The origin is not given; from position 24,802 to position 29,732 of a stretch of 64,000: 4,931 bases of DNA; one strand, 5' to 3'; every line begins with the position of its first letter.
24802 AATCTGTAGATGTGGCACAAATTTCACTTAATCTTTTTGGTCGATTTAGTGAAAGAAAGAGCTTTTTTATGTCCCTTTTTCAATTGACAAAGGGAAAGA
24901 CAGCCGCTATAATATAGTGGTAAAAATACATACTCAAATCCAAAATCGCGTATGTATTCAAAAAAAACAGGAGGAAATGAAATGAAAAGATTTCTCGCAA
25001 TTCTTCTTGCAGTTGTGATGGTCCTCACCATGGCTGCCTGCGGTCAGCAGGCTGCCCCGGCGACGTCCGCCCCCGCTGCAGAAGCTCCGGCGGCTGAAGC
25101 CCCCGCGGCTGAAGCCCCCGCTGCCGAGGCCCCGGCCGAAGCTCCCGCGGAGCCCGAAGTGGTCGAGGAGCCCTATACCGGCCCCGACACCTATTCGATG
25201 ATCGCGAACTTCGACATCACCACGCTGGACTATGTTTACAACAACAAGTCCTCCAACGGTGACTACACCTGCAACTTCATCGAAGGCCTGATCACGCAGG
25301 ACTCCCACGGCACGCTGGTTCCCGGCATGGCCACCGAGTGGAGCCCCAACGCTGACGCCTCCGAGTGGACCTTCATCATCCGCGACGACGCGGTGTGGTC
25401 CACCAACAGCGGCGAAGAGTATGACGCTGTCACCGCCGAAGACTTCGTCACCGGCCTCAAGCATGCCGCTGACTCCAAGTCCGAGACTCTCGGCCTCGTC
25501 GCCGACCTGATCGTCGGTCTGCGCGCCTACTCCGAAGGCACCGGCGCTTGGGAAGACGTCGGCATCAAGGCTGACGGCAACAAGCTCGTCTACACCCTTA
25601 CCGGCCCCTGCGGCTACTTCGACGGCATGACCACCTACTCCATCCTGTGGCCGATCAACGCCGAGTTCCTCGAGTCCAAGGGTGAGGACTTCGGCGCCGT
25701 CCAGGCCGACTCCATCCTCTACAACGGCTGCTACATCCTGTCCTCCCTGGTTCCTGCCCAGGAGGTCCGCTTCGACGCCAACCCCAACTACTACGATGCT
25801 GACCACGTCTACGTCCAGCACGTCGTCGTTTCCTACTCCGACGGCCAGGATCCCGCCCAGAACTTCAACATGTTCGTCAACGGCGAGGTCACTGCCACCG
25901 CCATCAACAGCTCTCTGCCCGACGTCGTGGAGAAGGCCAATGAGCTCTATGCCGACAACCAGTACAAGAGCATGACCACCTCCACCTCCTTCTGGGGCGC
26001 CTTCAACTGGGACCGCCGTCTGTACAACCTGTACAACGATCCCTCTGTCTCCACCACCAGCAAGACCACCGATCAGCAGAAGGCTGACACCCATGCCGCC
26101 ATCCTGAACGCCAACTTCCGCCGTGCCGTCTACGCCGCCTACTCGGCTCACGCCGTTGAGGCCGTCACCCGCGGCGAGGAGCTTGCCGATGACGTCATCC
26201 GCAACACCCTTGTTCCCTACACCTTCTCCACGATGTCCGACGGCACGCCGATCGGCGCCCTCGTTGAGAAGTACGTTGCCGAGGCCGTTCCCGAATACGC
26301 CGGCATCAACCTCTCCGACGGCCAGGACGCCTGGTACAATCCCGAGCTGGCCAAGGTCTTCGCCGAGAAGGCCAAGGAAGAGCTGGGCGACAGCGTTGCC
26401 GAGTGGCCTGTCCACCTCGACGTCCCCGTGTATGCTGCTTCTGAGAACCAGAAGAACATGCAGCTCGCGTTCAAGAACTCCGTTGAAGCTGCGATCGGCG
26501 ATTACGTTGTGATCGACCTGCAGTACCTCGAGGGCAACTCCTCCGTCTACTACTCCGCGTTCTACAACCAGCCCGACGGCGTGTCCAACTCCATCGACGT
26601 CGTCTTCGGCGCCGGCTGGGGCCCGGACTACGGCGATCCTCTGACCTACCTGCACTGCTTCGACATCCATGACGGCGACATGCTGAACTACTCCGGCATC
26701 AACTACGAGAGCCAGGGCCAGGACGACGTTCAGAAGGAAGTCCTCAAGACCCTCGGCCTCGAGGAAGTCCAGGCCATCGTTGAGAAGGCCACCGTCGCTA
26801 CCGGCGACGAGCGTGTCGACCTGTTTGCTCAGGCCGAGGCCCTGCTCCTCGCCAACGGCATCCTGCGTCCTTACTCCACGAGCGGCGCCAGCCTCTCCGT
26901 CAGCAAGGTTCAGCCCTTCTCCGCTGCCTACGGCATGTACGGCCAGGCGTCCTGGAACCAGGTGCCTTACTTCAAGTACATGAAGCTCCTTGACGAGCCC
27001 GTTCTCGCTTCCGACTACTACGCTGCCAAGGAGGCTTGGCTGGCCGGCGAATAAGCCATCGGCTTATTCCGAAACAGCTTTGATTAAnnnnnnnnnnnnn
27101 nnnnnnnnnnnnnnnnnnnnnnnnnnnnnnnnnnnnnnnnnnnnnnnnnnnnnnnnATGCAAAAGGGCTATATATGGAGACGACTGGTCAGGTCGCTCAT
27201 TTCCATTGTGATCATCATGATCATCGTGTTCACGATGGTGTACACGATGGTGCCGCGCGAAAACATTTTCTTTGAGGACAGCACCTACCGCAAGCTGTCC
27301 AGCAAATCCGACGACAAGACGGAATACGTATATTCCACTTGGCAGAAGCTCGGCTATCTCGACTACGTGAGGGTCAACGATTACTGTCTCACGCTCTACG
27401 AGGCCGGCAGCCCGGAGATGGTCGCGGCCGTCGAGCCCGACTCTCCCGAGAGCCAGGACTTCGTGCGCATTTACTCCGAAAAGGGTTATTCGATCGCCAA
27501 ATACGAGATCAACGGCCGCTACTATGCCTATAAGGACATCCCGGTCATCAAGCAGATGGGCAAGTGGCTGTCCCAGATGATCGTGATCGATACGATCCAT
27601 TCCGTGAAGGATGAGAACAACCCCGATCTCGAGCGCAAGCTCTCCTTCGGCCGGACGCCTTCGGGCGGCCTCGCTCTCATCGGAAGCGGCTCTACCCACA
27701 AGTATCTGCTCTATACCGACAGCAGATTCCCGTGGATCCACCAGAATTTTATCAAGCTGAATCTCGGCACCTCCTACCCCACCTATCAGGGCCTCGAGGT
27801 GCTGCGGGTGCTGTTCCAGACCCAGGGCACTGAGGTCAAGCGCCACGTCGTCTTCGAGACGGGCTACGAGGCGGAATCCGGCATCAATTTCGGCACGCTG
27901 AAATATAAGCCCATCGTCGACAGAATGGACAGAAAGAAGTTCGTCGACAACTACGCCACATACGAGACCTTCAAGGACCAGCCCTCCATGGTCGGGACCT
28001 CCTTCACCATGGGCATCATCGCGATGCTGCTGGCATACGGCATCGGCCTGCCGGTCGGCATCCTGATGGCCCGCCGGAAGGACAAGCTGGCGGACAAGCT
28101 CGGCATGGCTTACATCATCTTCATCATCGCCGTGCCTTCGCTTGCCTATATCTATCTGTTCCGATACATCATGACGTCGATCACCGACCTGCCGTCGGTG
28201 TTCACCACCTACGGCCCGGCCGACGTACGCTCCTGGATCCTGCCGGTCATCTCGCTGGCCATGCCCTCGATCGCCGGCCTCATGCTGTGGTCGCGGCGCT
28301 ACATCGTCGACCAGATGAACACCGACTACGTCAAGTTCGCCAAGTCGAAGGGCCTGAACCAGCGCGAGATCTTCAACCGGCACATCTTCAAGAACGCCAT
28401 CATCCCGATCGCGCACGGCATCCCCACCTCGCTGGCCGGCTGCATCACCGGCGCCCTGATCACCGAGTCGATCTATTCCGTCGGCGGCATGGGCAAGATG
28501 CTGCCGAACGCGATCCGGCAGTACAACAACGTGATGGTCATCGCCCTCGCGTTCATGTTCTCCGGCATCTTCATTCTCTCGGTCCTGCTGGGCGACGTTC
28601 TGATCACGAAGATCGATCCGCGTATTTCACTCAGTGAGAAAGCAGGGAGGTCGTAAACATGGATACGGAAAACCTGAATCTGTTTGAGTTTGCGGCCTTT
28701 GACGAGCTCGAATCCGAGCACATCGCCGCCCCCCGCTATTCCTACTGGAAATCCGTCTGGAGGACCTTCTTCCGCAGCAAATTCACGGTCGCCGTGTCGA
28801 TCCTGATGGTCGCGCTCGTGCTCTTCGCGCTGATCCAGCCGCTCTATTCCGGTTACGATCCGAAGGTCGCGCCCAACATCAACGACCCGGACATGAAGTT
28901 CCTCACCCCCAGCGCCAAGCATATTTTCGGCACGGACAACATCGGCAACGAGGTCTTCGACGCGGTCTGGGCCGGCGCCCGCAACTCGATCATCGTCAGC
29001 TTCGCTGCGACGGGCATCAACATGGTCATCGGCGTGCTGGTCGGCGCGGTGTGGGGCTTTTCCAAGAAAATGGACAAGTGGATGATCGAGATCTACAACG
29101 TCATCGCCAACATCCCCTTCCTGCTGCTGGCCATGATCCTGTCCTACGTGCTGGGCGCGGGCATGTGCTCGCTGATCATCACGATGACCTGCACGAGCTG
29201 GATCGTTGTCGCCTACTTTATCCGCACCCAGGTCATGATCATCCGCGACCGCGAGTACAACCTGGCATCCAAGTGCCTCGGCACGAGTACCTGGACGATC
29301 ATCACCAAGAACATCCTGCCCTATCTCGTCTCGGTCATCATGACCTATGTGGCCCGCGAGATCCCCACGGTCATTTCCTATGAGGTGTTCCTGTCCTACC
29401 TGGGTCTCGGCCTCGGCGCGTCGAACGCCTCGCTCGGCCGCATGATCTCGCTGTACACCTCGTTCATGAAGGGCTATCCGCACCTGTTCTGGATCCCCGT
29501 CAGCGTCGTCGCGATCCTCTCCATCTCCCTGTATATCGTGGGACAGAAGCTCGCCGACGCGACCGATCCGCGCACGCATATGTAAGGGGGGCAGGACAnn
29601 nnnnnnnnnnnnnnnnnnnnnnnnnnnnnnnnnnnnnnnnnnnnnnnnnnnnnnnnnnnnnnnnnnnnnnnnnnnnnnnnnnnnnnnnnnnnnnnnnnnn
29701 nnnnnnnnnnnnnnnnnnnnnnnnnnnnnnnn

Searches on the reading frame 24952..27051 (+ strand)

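Call 18: search_protein_families(library=pfam, proteins=[window:24952-27051:+], max_evalue=0.0001)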
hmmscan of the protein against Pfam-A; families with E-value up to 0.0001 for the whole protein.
window:24952-27051:+ (700 aa): 1 family
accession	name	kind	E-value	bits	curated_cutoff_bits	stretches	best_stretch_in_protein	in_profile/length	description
PF00496.27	SBP_bac_5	-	1.8e-30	106.7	32.4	1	121-570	1-360/368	Bacterial extracellular solute-binding proteins, family 5 Middle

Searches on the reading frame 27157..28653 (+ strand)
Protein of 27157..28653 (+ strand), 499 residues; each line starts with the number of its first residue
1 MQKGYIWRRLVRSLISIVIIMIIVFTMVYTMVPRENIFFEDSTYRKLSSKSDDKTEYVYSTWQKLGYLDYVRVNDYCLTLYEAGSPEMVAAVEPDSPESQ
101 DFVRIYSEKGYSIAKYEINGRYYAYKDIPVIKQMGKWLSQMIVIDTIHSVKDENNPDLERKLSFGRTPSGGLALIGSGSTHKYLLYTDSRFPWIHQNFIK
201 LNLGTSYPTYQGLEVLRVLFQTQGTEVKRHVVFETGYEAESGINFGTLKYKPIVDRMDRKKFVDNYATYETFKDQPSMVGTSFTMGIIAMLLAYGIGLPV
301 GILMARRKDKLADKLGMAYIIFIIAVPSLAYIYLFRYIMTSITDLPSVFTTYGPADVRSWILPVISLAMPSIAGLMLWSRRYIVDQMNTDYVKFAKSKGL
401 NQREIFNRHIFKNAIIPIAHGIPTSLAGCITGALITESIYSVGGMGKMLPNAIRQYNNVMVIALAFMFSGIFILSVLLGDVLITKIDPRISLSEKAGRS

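Call 18: search_protein_families(library=pfam, proteins=[window:27157-28653:+], max_evalue=0.0001)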
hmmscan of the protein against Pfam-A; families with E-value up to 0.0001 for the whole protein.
window:27157-28653:+ (499 aa): 1 family
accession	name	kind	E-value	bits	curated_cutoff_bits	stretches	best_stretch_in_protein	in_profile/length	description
PF00528.27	BPD_transp_1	-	2.5e-32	112.5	26.4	1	297-491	1-183/184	Binding-protein-dependent transport system inner membrane component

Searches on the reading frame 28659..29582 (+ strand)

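Call 18: search_protein_families(library=pfam, proteins=[window:28659-29582:+], max_evalue=0.0001)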
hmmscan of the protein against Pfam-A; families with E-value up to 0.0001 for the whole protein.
window:28659-29582:+ (308 aa): 2 families
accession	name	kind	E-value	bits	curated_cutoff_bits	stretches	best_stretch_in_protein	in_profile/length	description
PF00528.27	BPD_transp_1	-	3.5e-25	89.3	26.4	1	125-306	1-182/184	Binding-protein-dependent transport system inner membrane component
PF12911.12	OppC_N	-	5.4e-10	39.4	23.9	1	28-76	1-46/53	N-terminal TM domain of oligopeptide transport permease C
